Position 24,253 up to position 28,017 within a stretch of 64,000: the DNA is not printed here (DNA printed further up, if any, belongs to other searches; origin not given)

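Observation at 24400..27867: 1155-aa soluble protein of unknown function; size class of PPi-dependent PEP carboxykinase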

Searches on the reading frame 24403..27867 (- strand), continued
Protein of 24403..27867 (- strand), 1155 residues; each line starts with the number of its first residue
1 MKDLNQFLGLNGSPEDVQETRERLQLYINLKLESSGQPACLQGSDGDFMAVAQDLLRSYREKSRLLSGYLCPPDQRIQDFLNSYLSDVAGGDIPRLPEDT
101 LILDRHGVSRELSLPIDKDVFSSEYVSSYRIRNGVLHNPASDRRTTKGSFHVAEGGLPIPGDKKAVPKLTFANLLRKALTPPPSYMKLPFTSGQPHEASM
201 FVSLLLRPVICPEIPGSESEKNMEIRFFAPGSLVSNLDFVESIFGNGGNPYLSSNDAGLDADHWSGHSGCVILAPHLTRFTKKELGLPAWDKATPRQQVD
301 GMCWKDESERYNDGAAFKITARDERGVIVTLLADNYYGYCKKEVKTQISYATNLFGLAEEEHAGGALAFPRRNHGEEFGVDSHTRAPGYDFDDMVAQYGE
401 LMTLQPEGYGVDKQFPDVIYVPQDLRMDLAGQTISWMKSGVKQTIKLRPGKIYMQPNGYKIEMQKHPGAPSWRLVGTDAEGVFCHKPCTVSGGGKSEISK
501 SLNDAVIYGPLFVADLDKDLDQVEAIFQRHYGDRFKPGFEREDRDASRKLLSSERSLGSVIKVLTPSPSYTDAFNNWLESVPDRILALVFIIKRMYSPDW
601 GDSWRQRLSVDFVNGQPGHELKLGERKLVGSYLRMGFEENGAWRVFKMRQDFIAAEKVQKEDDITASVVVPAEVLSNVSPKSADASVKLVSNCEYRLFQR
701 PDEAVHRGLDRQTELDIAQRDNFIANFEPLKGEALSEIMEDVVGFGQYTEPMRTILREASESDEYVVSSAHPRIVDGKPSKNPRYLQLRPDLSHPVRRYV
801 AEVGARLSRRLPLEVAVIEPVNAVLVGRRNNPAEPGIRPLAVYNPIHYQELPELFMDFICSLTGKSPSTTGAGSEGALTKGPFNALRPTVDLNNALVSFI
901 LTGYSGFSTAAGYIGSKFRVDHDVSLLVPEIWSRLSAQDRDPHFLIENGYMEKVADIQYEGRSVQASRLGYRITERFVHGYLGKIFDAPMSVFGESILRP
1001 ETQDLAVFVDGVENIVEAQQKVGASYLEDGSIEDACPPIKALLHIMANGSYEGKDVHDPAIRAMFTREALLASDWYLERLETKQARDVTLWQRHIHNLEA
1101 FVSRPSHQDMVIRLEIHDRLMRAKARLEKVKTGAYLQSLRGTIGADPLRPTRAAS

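Call 12: find_homologous_proteins(query=window:24403-27867:-, max_evalue=1e-10)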
Query window:24403-27867:- (1155 aa): 8000 proteins with E <= 1e-10 among 8000 candidates; the best 120 are listed.
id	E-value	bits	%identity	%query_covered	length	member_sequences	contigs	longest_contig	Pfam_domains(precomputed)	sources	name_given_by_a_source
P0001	0.0e+0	2545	95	100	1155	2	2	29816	PF26300.1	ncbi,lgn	-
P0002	0.0e+0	2220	82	100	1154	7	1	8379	PF26300.1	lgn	-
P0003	0.0e+0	2202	81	100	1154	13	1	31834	PF26300.1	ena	-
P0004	0.0e+0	2199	80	100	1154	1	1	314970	PF26300.1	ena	-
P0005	0.0e+0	2192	80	100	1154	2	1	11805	PF26300.1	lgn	-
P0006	0.0e+0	2192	81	100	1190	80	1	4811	PF26300.1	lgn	-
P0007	0.0e+0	2184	80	100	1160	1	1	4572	PF26300.1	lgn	-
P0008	0.0e+0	2179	80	99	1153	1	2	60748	PF26300.1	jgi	jgi:hypothetical protein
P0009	0.0e+0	2174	80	100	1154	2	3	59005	PF26300.1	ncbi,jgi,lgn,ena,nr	ncbi:MAG TPA: hypothetical protein VMV75_10990 [Sulfuricella sp.]|nr:hypothetical protein [Sulfurice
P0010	0.0e+0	2172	80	100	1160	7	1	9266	PF26300.1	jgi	jgi:hypothetical protein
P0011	0.0e+0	2170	80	100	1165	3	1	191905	PF26300.1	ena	-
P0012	0.0e+0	2165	80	100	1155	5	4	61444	PF26300.1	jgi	jgi:hypothetical protein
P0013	0.0e+0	2162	80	100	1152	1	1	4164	PF26300.1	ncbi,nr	ncbi:MAG: hypothetical protein Q8O38_00610, partial [Sulfurimicrobium sp.]|nr:hypothetical protein [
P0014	0.0e+0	2160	79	100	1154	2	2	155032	PF26300.1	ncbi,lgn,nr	ncbi:MAG: hypothetical protein LLG15_13650 [Betaproteobacteria bacterium]|nr:hypothetical protein [B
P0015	0.0e+0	2159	79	100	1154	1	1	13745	PF26300.1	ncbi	-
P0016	0.0e+0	2155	79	100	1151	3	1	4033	PF26300.1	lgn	-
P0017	0.0e+0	2153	79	100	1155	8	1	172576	PF26300.1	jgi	jgi:hypothetical protein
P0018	0.0e+0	2150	80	99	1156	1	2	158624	PF26300.1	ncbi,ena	-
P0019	0.0e+0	2137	79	100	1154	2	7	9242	PF26300.1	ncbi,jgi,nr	ncbi:MAG: hypothetical protein PHZ14_11280 [Sulfuricella sp.]|jgi:hypothetical protein|nr:hypothetic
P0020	0.0e+0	2136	80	99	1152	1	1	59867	PF26300.1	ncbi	-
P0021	0.0e+0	2133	79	100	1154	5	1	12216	PF26300.1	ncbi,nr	ncbi:MAG: hypothetical protein Q8O38_00590 [Sulfurimicrobium sp.]|nr:hypothetical protein [Sulfurimi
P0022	0.0e+0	2131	79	100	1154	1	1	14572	PF26300.1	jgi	-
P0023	0.0e+0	2126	79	99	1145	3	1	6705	PF26300.1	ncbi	-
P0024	0.0e+0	2124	78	100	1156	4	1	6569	PF26300.1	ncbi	-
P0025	0.0e+0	2116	78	100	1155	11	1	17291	PF26300.1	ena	-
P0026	0.0e+0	2114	78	100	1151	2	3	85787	PF26300.1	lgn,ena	-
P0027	0.0e+0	2105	78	99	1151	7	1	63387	PF26300.1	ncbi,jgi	ncbi:MAG: hypothetical protein WC236_03010 [Gallionellaceae bacterium]|jgi:hypothetical protein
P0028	0.0e+0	2102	78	100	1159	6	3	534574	PF26300.1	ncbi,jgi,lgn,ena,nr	ncbi:MAG TPA: hypothetical protein VMV48_11750 [Gallionellaceae bacterium]|nr:hypothetical protein [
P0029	0.0e+0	2098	77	99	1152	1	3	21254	PF26300.1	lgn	-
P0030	0.0e+0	2093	78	99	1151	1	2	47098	PF26300.1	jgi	jgi:hypothetical protein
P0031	0.0e+0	2090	78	99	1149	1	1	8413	PF26300.1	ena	-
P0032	0.0e+0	2090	77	100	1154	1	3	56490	PF26300.1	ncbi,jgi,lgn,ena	-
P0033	0.0e+0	2088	77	99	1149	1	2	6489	PF26300.1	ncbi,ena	-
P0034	0.0e+0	2087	77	99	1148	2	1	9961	PF26300.1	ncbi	-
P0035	0.0e+0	2080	76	100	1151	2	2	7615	PF26300.1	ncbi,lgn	-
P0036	0.0e+0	2075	77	99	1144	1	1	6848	PF26300.1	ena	-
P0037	0.0e+0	2072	76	99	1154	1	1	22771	PF26300.1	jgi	-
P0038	0.0e+0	2070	76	99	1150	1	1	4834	PF26300.1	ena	-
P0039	0.0e+0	2070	77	99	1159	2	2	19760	PF26300.1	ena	-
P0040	0.0e+0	2069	77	99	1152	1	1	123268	PF26300.1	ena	-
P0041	0.0e+0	2068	76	99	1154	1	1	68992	PF26300.1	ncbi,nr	ncbi:MAG: hypothetical protein NTY60_05485 [Proteobacteria bacterium]|nr:hypothetical protein [Pseud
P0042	0.0e+0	2066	76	100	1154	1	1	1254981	PF26300.1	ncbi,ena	-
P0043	0.0e+0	2063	76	99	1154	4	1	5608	PF26300.1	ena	-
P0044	0.0e+0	2063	77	99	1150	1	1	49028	PF26300.1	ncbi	-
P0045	0.0e+0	2061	76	100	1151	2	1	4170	PF26300.1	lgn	-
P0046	0.0e+0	2059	75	100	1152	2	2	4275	PF26300.1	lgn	-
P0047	0.0e+0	2057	77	98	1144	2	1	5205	PF26300.1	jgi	-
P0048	0.0e+0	2055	76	99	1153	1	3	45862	PF26300.1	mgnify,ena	mgnify:CR=1 FL=1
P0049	0.0e+0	2055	76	99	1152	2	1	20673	PF26300.1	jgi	jgi:hypothetical protein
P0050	0.0e+0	2049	76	99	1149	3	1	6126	PF26300.1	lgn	-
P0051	0.0e+0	2047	76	100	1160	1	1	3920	PF26300.1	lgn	-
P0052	0.0e+0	2044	75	100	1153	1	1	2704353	PF26300.1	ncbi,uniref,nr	ncbi:MAG: hypothetical protein OHM77_11785 [Candidatus Nitricoxidivorans perseverans]|uniref:PPi-typ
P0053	0.0e+0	2044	75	100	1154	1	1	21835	PF26300.1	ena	-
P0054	0.0e+0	2043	75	99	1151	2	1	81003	PF26300.1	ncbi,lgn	-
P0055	0.0e+0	2042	75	100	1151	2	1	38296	PF26300.1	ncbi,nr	ncbi:MAG: hypothetical protein KGZ83_00195 [Sulfuricella sp.]|nr:hypothetical protein [Sulfuricella 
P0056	0.0e+0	2039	75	100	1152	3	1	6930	PF26300.1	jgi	jgi:hypothetical protein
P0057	0.0e+0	2037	77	96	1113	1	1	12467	PF26300.1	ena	-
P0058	0.0e+0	2036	75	99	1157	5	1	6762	PF26300.1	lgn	-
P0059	0.0e+0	2035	76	99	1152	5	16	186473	PF26300.1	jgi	jgi:hypothetical protein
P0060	0.0e+0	2034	75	99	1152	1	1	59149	PF26300.1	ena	-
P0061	0.0e+0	2031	76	98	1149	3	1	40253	PF26300.1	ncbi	-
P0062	0.0e+0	2023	75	100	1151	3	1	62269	PF26300.1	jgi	jgi:hypothetical protein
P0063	0.0e+0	2023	75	99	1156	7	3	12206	PF26300.1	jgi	jgi:hypothetical protein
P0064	0.0e+0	2022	74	100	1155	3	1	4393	PF26300.1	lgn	-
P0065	0.0e+0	2018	74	99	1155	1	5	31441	PF26300.1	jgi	jgi:hypothetical protein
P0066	0.0e+0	2018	75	100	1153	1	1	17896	PF26300.1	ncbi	ncbi:MAG: hypothetical protein ACOZB0_01690 [Pseudomonadota bacterium]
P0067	0.0e+0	2017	75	99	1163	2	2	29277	PF26300.1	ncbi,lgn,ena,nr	ncbi:MAG TPA: hypothetical protein PLW81_14690 [Thiobacillaceae bacterium]|nr:hypothetical protein [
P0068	0.0e+0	2015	74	100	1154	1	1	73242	PF26300.1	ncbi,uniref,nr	ncbi:hypothetical protein EZJ19_07685 [Parasulfuritortus cantonensis]|uniref:PPi-type phosphoenolpyr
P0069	0.0e+0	2015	74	100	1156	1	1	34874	PF26300.1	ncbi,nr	ncbi:MAG: hypothetical protein Q8O34_08645 [Rhodocyclaceae bacterium]|nr:hypothetical protein [Rhodo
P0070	0.0e+0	2015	75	98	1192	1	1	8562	PF26300.1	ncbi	-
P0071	0.0e+0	2014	75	99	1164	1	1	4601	PF26300.1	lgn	-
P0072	0.0e+0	2004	74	98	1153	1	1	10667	PF26300.1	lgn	-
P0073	0.0e+0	2004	74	100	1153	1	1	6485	PF26300.1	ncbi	-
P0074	0.0e+0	2004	74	98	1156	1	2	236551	PF26300.1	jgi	jgi:hypothetical protein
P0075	0.0e+0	2000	73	99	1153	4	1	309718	PF26300.1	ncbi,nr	ncbi:MAG: hypothetical protein PHR30_05455 [Gallionellaceae bacterium]|nr:hypothetical protein [Gall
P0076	0.0e+0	1994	74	99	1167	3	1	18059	PF26300.1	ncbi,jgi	jgi:hypothetical protein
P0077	0.0e+0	1992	73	100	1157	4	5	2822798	PF26300.1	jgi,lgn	jgi:hypothetical protein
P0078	0.0e+0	1988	74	98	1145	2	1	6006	PF26300.1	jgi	-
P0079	0.0e+0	1982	73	99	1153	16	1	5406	PF26300.1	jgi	-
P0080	0.0e+0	1980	72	100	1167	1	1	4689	PF26300.1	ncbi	-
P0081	0.0e+0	1978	74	98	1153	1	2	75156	PF26300.1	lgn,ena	-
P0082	0.0e+0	1974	74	98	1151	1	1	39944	PF26300.1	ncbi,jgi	-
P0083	0.0e+0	1969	72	99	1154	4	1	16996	PF26300.1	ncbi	-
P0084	0.0e+0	1964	73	99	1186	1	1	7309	PF26300.1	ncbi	ncbi:PPi-type phosphoenolpyruvate carboxykinase [Gammaproteobacteria bacterium]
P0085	0.0e+0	1961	73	99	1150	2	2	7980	PF26300.1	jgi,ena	-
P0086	0.0e+0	1954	72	99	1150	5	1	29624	PF26300.1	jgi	jgi:hypothetical protein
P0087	0.0e+0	1947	72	100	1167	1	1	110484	PF26300.1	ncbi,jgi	-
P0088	0.0e+0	1937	71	100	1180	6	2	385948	PF26300.1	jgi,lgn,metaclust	metaclust:\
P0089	0.0e+0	1936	72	99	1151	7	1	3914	PF26300.1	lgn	-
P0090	0.0e+0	1933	72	100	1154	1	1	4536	PF26300.1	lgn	-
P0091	0.0e+0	1931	71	100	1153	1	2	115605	PF26300.1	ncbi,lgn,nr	ncbi:MAG: hypothetical protein KJ787_09945 [Gammaproteobacteria bacterium]|nr:hypothetical protein [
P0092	0.0e+0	1920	78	90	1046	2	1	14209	PF26300.1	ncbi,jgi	ncbi:MAG: hypothetical protein WC091_13005, partial [Sulfuricellaceae bacterium]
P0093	0.0e+0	1910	71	100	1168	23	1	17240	PF26300.1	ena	-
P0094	0.0e+0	1910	70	100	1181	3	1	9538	PF26300.1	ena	-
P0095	0.0e+0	1903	70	100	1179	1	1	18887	PF26300.1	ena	-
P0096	0.0e+0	1895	71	99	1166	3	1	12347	PF26300.1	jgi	-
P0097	0.0e+0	1888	69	99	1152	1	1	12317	PF26300.1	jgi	jgi:hypothetical protein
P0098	0.0e+0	1887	70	99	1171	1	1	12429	PF26300.1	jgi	jgi:hypothetical protein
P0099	0.0e+0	1883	70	100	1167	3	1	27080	PF26300.1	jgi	-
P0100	0.0e+0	1880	69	100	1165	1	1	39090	PF26300.1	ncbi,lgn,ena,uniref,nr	ncbi:MAG TPA: hypothetical protein ENI96_11840 [Sedimenticola thiotaurini]|uniref:PPi-type phosphoen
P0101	0.0e+0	1879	70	100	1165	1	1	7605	PF26300.1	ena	-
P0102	0.0e+0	1879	69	100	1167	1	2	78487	PF26300.1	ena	-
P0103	0.0e+0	1879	69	100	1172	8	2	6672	PF26300.1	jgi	jgi:hypothetical protein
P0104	0.0e+0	1877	70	99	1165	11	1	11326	PF26300.1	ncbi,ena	-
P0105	0.0e+0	1877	69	99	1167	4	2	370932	PF26300.1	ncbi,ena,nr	ncbi:MAG: hypothetical protein H6981_11240 [Gammaproteobacteria bacterium]|nr:hypothetical protein [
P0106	0.0e+0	1875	69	100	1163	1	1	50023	PF26300.1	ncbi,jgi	-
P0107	0.0e+0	1873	70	98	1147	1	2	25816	PF26300.1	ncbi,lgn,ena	-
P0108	0.0e+0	1871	70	99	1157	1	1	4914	PF26300.1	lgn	-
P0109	0.0e+0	1870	68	99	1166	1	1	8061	PF26300.1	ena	-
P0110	0.0e+0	1869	69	100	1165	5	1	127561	PF26300.1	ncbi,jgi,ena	-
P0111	0.0e+0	1869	69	99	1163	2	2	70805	PF26300.1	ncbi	-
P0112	0.0e+0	1869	69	100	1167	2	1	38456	PF26300.1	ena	-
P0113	0.0e+0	1868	69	99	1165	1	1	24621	PF26300.1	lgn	-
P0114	0.0e+0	1867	69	99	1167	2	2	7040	PF26300.1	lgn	-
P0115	0.0e+0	1867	69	100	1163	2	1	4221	PF26300.1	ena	-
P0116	0.0e+0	1865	70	98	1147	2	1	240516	PF26300.1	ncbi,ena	-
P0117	0.0e+0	1864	69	100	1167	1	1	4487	PF26300.1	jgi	-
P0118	0.0e+0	1863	68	100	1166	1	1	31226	PF26300.1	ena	-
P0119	0.0e+0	1862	69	100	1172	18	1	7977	PF26300.1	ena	-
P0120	0.0e+0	1862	68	99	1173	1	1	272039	PF26300.1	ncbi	-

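Call 13: find_encoding_contigs(protein=window:24403-27867:-, flank=10000, max_places=6)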
Protein window:24403-27867:- (1155 aa): no gene with exactly this product is on record in the collection.
